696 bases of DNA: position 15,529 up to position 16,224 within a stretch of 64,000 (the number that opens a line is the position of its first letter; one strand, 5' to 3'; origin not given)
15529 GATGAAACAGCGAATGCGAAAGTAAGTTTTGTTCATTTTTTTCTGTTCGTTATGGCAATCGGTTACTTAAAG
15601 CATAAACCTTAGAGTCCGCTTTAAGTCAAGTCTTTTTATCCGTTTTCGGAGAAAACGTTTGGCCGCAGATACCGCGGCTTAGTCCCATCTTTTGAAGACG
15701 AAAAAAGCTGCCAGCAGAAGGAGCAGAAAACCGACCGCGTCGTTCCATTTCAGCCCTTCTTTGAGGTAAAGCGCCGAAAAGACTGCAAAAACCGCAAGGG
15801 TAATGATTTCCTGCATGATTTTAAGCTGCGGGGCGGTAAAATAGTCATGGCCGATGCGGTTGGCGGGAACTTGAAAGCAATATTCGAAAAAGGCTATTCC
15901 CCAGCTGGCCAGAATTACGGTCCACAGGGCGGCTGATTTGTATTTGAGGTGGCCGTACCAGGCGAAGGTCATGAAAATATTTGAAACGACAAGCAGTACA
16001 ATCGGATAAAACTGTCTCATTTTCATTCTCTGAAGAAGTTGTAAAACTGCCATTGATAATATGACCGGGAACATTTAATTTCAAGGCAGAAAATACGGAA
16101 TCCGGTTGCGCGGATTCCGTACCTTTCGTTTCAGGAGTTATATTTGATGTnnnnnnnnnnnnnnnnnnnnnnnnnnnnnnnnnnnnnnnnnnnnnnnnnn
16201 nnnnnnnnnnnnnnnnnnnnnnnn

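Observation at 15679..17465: Stand-alone nicotianamine-synthase-like gene under a near-consensus Fur box, with no opine dehydrogenase partner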

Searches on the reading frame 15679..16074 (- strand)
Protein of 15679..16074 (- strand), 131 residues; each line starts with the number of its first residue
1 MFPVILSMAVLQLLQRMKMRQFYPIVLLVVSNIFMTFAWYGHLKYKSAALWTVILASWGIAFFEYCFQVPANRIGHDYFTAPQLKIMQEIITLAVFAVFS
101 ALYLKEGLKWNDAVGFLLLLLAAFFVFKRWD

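Call 3: search_protein_families(library=pfam, proteins=[window:15679-16074:-], max_evalue=0.01)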
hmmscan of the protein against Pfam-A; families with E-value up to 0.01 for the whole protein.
window:15679-16074:- (131 aa): 1 family
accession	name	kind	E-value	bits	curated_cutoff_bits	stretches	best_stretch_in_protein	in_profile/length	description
PF04342.18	DMT_6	-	3e-47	159.6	25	1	24-127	1-104/104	Putative member of DMT superfamily (DUF486)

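Call 4: search_protein_families(library=ncbifam, proteins=[window:15679-16074:-], max_evalue=0.01)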
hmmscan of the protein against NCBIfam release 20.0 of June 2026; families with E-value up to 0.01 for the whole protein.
window:15679-16074:- (131 aa): 0 families
